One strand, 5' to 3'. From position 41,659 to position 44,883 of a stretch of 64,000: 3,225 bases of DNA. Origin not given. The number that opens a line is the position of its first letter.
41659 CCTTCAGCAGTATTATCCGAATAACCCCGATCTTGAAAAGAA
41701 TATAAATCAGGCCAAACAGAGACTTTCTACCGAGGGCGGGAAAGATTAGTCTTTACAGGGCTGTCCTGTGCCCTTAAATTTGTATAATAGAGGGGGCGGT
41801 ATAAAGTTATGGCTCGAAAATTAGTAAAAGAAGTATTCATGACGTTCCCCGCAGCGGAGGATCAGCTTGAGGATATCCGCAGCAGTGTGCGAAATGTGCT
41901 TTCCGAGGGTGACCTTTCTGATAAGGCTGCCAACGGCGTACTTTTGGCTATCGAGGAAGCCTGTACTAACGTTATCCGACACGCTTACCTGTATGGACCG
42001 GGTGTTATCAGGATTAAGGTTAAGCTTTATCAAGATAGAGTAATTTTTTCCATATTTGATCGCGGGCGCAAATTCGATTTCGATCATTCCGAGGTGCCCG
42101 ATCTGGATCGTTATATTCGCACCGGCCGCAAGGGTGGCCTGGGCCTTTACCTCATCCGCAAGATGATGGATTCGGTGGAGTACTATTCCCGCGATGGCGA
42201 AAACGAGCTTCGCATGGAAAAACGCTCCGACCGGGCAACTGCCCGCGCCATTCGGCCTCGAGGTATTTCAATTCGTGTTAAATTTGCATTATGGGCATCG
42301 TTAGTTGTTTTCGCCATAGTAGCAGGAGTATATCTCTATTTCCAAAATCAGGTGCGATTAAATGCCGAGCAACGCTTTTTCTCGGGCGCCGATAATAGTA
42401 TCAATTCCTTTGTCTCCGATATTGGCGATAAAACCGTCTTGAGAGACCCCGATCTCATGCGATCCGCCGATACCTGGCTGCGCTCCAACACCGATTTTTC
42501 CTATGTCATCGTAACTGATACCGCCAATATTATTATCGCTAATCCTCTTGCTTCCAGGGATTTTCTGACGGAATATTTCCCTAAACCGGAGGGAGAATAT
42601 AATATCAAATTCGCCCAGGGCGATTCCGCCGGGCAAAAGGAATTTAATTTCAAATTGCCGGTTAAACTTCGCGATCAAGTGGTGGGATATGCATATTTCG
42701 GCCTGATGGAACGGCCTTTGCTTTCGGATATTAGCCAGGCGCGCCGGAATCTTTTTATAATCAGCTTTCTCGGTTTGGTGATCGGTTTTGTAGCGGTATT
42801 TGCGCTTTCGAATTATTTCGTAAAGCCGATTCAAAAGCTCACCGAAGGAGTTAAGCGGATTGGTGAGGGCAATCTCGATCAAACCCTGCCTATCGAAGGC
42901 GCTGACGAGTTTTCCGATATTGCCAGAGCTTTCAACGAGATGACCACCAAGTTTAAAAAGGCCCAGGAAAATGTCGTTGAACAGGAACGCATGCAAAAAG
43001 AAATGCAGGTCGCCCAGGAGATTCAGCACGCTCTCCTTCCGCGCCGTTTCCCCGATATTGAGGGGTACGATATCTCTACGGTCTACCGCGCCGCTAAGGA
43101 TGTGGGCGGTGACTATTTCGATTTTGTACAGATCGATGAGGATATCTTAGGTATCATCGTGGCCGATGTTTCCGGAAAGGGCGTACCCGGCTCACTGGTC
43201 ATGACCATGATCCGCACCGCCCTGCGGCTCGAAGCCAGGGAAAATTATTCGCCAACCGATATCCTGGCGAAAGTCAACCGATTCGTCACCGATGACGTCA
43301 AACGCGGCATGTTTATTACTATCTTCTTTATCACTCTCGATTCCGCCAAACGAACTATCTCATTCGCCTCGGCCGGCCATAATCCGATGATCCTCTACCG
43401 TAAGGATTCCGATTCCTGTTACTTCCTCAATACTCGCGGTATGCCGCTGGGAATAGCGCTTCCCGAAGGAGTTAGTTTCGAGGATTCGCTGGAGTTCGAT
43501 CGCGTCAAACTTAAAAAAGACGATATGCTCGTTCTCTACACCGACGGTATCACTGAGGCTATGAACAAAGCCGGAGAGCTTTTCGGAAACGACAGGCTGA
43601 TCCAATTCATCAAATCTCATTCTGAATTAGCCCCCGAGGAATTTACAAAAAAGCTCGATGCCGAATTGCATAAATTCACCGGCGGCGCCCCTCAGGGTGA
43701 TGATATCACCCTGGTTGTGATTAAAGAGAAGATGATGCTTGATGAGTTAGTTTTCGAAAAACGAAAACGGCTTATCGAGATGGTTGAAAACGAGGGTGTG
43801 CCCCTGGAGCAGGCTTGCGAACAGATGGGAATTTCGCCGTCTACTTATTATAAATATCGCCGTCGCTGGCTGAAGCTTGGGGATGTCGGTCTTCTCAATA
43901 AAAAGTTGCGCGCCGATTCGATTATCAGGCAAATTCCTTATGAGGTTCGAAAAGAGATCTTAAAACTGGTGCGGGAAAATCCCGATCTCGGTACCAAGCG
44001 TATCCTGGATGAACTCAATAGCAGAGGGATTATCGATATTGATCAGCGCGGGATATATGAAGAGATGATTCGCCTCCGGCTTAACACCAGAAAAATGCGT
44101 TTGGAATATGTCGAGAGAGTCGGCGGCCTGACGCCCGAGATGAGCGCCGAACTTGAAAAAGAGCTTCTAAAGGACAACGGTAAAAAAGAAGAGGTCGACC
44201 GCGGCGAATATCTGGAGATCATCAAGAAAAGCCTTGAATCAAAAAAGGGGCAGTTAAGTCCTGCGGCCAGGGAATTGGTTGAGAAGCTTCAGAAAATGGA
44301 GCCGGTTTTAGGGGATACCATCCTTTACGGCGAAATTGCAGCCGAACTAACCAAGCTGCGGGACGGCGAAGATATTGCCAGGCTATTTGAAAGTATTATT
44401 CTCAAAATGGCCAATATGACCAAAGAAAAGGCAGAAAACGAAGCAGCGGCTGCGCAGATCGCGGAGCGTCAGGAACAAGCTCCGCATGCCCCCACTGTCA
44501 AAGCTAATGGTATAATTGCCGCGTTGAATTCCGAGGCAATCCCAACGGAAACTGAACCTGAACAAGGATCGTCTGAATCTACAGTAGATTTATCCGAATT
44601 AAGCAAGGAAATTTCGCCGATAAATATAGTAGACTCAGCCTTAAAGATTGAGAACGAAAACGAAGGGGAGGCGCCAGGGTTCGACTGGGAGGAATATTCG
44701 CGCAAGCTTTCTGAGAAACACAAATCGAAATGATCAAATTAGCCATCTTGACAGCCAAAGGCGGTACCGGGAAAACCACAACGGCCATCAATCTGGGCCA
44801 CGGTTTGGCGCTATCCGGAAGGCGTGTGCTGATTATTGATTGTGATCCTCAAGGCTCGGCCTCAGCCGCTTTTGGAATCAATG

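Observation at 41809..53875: syp-like logic in a distant lineage: partner switch + c-di-GMP cyclase + sigma-54 promoter wired to a Wza/Wzz/BY-kinase EPS locus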

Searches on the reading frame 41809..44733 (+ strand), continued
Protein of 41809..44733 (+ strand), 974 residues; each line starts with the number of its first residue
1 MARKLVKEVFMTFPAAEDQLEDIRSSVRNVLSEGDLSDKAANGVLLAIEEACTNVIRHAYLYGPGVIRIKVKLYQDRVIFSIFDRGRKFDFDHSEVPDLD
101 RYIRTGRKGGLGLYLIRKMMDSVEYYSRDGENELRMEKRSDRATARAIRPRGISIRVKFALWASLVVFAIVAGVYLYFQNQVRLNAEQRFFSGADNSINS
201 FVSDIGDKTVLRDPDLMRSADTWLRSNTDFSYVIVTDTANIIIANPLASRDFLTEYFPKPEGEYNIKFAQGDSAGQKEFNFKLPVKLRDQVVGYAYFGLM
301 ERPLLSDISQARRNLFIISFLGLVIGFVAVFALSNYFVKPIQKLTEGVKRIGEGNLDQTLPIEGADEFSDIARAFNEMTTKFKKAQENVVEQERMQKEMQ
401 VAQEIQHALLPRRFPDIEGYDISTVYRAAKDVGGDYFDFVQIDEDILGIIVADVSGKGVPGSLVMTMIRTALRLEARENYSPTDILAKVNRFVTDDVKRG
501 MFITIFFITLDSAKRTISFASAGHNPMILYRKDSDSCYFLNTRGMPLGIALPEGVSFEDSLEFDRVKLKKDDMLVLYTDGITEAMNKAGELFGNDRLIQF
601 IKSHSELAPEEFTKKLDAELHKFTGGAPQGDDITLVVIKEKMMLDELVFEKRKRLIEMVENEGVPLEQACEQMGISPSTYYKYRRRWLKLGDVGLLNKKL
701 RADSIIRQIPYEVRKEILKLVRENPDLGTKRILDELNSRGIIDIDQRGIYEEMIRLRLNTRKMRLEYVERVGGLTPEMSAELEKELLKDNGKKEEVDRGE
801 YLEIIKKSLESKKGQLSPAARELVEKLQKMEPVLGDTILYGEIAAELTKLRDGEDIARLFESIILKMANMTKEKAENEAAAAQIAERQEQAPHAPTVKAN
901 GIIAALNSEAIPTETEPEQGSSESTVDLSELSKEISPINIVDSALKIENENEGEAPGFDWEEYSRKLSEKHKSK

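Call 27: search_protein_families(library=pfam, proteins=[L071:9956-14131:+, L071:14135-14872:+, L071:14965-16083:+, L071:16131-16499:+, L071:16531-16977:+, L071:17172-19349:+, L071:19386-21164:+, L071:21110-21970:+, L071:8058-9959:+], max_evalue=0.001)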
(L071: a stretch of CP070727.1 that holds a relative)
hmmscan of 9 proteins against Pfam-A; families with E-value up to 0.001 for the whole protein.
L071:9956-14131:+ (1391 aa): 13 families
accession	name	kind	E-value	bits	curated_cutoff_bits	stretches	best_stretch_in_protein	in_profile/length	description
PF01740.26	STAS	-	7.9e-56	186.8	22.6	3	877-974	8-106/106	STAS domain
PF07228.17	SpoIIE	-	8.1e-51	173.1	25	1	472-668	1-190/192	Stage II sporulation protein E (SpoIIE)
PF13581.12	HATPase_c_2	-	2.9e-30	105.3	27.4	1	18-143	1-127/127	Histidine kinase-like ATPase domain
PF13466.11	STAS_2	-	1.4e-19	70.4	29.2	2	1044-1122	3-80/80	STAS domain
PF00672.30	HAMP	-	7.3e-10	39.5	25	1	362-407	2-47/53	HAMP domain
PF13384.12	HTH_23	-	1.7e-07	31.3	24.6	1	681-725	7-50/50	Homeodomain-like domain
PF13518.12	HTH_28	-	2.7e-06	27.8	25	1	681-727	2-47/52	Helix-turn-helix domain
PF02518.31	HATPase_c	-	8e-06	26.7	26.4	1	51-135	8-98/111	Histidine kinase-, DNA gyrase B-, and HSP90-like ATPase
PF13551.12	HTH_29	-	3.4e-05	24.3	28.1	1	691-727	10-47/64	Winged helix-turn helix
PF13565.12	HTH_32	-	3.7e-05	24.6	33.7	1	708-776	1-69/73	Homeodomain-like domain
PF01527.26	HTH_Tnp_1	-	0.00021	21.9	24.1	1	691-738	22-70/75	Transposase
PF17203.10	sCache_3_2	-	0.00035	21.1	28.4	0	199-339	11-137/140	Single cache domain 3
PF15978.11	TnsD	-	0.00064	19.3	32.4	0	679-763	184-263/355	Tn7-like transposition protein D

L071:14135-14872:+ (245 aa): 8 families
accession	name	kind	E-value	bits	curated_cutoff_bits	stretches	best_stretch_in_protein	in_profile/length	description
PF13614.12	AAA_31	-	3.9e-35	121.8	27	1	1-164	1-171/177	AAA domain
PF01656.29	CbiA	-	2.3e-18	66.8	25.4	1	5-221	2-125/125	CobQ/CobB/MinD/ParA nucleotide binding domain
PF06564.18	CBP_BcsQ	-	1e-08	35.5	21.3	1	1-231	1-223/234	Cellulose biosynthesis protein BcsQ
PF09140.17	MipZ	-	1.9e-08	34.4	20.7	1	8-141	7-130/262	ATPase MipZ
PF00142.24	Fer4_NifH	-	3.1e-08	33.9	25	1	9-75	7-75/271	4Fe-4S iron sulfur cluster binding proteins, NifH/frxC family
PF02374.21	ArsA_ATPase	-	7.2e-07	29.2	24.3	1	4-76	3-64/305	Anion-transporting ATPase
PF10609.15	ParA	-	2.2e-06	27.7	27.1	1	2-39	4-41/246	NUBPL iron-transfer P-loop NTPase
PF07015.17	VirC1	-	0.00018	21.4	24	0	1-43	1-43/231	VirC1 protein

L071:14965-16083:+ (372 aa): 11 families
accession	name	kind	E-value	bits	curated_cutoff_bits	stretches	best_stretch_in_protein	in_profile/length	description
PF00515.34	TPR_1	-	2e-12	46.8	27.8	0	157-186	2-31/34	Tetratricopeptide repeat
PF13414.12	TPR_11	-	2.8e-12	46.6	26.8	1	129-167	1-39/42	TPR repeat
PF13181.12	TPR_8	-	4.1e-12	45.7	25.7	0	125-154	4-33/34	Tetratricopeptide repeat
PF07719.23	TPR_2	-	8.8e-12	44.6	27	0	159-186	4-31/34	Tetratricopeptide repeat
PF13431.12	TPR_17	-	2.2e-09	37.3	24.4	0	303-350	5-33/34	Tetratricopeptide repeat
PF13428.12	TPR_14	-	1.3e-07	32.1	23.5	0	128-164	7-43/44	Tetratricopeptide repeat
PF13424.12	TPR_12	-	4.7e-07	30.3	30.1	1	127-185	8-74/77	Tetratricopeptide repeat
PF23914.1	TPR_CcmH_CycH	-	4.3e-06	27.1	42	0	161-186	55-80/158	Cytochrome c-type biogenesis protein H TPR domain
PF13432.12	TPR_16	-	7.4e-06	26.7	32.7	0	129-185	4-60/65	Tetratricopeptide repeat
PF12895.13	ANAPC3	-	3.7e-05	24.4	27.2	0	103-181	4-81/82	Anaphase-promoting complex, cyclosome, subunit 3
PF14559.12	TPR_19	-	0.00069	20.3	25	0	133-183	2-52/68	Tetratricopeptide repeat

L071:16131-16499:+ (122 aa): 2 families
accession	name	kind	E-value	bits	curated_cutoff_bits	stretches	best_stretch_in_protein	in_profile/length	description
PF01740.26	STAS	-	9.6e-18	64.3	22.6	1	9-109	5-106/106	STAS domain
PF13466.11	STAS_2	-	1.5e-06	28.7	29.2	1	17-94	1-77/80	STAS domain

L071:16531-16977:+ (148 aa): 2 families
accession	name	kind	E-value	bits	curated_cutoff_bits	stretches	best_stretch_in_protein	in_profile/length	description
PF01740.26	STAS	-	6.7e-20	71.3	22.6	1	13-112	6-106/106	STAS domain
PF13466.11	STAS_2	-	2.2e-07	31.4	29.2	1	20-98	1-78/80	STAS domain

L071:17172-19349:+ (725 aa): 0 families

L071:19386-21164:+ (592 aa): 1 family
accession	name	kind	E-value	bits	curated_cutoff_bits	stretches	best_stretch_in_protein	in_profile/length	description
PF00932.25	LTD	-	5.8e-23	81.8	34.3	2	315-435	3-108/109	Lamin Tail Domain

L071:21110-21970:+ (286 aa): 0 families

L071:8058-9959:+ (633 aa): 14 families
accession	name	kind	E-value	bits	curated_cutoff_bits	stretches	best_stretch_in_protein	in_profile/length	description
PF07719.23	TPR_2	-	4e-21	73.8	27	0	580-610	4-34/34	Tetratricopeptide repeat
PF13414.12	TPR_11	-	1e-14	54.3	26.8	1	586-612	3-29/42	TPR repeat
PF00515.34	TPR_1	-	4.6e-12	45.6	27.8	0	584-610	8-34/34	Tetratricopeptide repeat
PF13428.12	TPR_14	-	5.2e-11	42.5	23.5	0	530-559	12-41/44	Tetratricopeptide repeat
PF14853.12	Fis1_TPR_C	-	8.4e-10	39.1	25.3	0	526-567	8-49/53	Fis1 C-terminal tetratricopeptide repeat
PF14559.12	TPR_19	-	5.2e-09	36.7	25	0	530-560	2-32/68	Tetratricopeptide repeat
PF13432.12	TPR_16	-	1.6e-07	32.1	32.7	0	410-450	2-42/65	Tetratricopeptide repeat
PF23914.1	TPR_CcmH_CycH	-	1.1e-06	29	42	1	558-611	102-155/158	Cytochrome c-type biogenesis protein H TPR domain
PF13181.12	TPR_8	-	2.4e-05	24.6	25.7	0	343-374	3-34/34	Tetratricopeptide repeat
PF11751.14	PorP_SprF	-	3.1e-05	24.1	22.3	1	173-292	134-252/273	Type IX secretion system membrane protein PorP/SprF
PF21112.3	CsgH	-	4.7e-05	23.7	27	1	11-59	13-61/88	CsgH protein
PF24575.1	TPR_Slam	-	9.6e-05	23.2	35.2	0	574-613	44-83/104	Surface lipoprotein assembly modifier, N-terminal TPR repeats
PF13174.12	TPR_6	-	9.6e-05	23.2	26.3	0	526-552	7-33/33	Tetratricopeptide repeat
PF14863.12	Alkyl_sulf_dimr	-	0.00039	21.3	26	0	521-585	71-133/139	Alkyl sulfatase dimerisation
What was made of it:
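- Closest known: Rv1364c of Mycobacterium tuberculosis. Same: The Krumholzibacteriota version of this fusion carries three STAS domains in cis (call 27).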

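Call 36: search_solved_structures(query=window:41809-44730:+, max_evalue=0.01)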
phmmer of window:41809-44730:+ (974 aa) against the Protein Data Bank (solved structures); distinct sequences matched with E-value up to 0.01: 6.
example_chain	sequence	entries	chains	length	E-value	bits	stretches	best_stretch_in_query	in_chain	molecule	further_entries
3ke6_A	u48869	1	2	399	1.8e-15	59.3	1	414-585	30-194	Protein Rv1364c/MT1410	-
3es2_A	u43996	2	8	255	1.4e-14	56.3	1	394-585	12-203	Probable two-component response regulator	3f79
3eq2_A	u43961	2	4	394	1.5e-14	56.2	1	392-585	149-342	Probable two-component response regulator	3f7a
6m36_A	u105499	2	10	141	8.7e-12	47.1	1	11-130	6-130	Serine-protein kinase RsbW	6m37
6k4e_A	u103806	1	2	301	7.9e-10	40.7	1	375-636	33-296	Putative serine phosphatase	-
2f95_B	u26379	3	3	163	0.002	19.5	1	315-403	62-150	Sensory rhodopsin II transducer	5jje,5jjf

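Call 53: find_encoding_contigs(protein=P0001, flank=1000, max_places=2)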
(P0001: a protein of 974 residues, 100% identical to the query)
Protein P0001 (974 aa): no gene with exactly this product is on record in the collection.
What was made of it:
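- Tried and rejected: Source record: Looking up the window's own contig by exact protein failed (call 53).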

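Call 71: search_protein_families(library=ncbifam, proteins=[L071:8058-9959:+, L071:5001-8051:+], max_evalue=0.001)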
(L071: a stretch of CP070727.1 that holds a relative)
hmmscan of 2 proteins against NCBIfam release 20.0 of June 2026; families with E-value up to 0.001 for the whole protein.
L071:8058-9959:+ (633 aa): 13 families
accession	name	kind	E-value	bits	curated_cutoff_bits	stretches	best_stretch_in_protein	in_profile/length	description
NF033709.1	PorV_fam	subfamily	5.9e-29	101.7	90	1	34-307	7-323/326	PorV/PorQ family protein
NF052325.1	PorVQ2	equivalog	3.9e-21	75.3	325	1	10-217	5-213/354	putative type IX sorting system protein PorV2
NF033711.1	T9SS_PorQ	equivalog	1.7e-17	63.5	220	1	8-217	4-202/335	type IX secretion system protein PorQ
NF042912.1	Amuc_1098_fam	equivalog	2.8e-12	45.5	750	2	527-621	97-199/805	Amuc_1098 family type IV pilus outer membrane protein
TIGR02521.1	type_IV_pilW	equivalog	2.2e-09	37.2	154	0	395-454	21-80/234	type IV pilus biogenesis/stability protein PilW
NF047507.1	TPR_BatC_Lepto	exception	1e-08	34.9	175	0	560-618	79-137/214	TPR repeat-containing protein BatC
TIGR02917.1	PEP_TPR_lipo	equivalog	8.9e-07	27.2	312.2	0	573-614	291-332/899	XrtA/PEP-CTERM system TPR-repeat protein PrsT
TIGR03519.1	T9SS_PorP_fam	subfamily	1.5e-05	24.6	90.55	1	179-307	156-289/292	PorP/SprF family type IX secretion system membrane protein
NF002725.1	PRK02603.1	equivalog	3.6e-05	23.8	143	0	329-399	60-130/173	photosystem I assembly protein Ycf3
NF040959.1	MamA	equivalog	5.3e-05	22.7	200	0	571-617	133-179/204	magnetosome protein MamA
NF033710.1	T9SS_OM_PorV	equivalog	6.3e-05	22.3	250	0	252-309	297-360/367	type IX secretion system outer membrane channel protein PorV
TIGR03302.1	OM_YfiO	subfamily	0.00015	21.3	81.4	0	571-611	27-67/239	outer membrane protein assembly factor BamD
TIGR02795.1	tol_pal_ybgF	equivalog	0.00023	21.8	90.1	0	581-612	43-74/119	tol-pal system protein YbgF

L071:5001-8051:+ (1016 aa): 3 families
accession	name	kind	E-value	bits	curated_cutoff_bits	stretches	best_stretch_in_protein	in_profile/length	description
NF033707.1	T9SS_sortase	equivalog_domain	1.9e-07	29.1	420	1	918-1006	999-1080/1095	type IX secretion system sortase PorU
TIGR04183.1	Por_Secre_tail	domain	6e-06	26.2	23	0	921-959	2-36/72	T9SS type A sorting domain-containing protein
NF052228.1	T9SS_PorZ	equivalog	9.4e-05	21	260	1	911-1014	667-755/757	type IX secretion system anionic LPS delivery protein PorZ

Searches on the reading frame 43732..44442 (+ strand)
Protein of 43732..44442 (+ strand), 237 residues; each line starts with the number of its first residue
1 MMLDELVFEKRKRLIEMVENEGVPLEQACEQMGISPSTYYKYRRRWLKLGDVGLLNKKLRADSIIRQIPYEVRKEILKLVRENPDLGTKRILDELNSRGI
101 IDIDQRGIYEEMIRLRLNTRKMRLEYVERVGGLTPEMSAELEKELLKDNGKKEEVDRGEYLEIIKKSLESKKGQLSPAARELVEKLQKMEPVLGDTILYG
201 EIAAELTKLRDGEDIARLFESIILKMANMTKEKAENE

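Call 37: search_protein_families(library=pfam, proteins=[window:43732-44442:+], max_evalue=10)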
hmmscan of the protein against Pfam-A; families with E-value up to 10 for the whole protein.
seq(237 aa): 15 families
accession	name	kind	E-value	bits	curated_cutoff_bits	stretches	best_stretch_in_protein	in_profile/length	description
PF13384.12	HTH_23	-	8.2e-10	38.6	24.6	1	9-54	5-49/50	Homeodomain-like domain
PF13565.12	HTH_32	-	4.5e-08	34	33.7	1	38-109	1-70/73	Homeodomain-like domain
PF13518.12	HTH_28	-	5.2e-08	33.3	25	1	11-58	2-48/52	Helix-turn-helix domain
PF13551.12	HTH_29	-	1.5e-05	25.4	28.1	1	20-57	9-47/64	Winged helix-turn helix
PF01527.26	HTH_Tnp_1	-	0.00038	21.1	24.1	1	11-50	12-49/75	Transposase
PF08281.18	Sigma70_r4_2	-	0.00041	20.4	25.7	1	9-45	13-49/54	Sigma-70, region 4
PF15978.11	TnsD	-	0.0017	17.9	32.4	1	11-91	188-261/355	Tn7-like transposition protein D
PF07374.17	DUF1492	-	0.0032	18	21.5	1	2-45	51-94/100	Protein of unknown function (DUF1492)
PF13022.12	HTH_Tnp_1_2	-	0.015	15.8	27.9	1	9-44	10-48/122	Helix-turn-helix of insertion element transposase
PF13412.12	HTH_24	-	0.025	14.6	21.9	0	73-96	5-28/48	Winged helix-turn-helix DNA-binding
PF20306.3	Sp-DndD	-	0.032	14.8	27.2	1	67-86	14-33/51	Small protein found in certain Dnd DNA modification systems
PF02796.21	HTH_7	-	0.038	14.6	23.8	1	14-43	14-42/45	Helix-turn-helix domain of resolvase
PF02954.25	HTH_8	-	0.07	13.3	22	0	162-182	8-28/42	Bacterial regulatory protein, Fis family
PF20432.4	Xre-like-HTH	-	0.1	13.4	25.8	1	16-44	17-44/63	Antitoxin Xre-like helix-turn-helix domain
PF09079.17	Cdc6_C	-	0.17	12.3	25.1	0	91-125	58-94/96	CDC6, C terminal winged helix domain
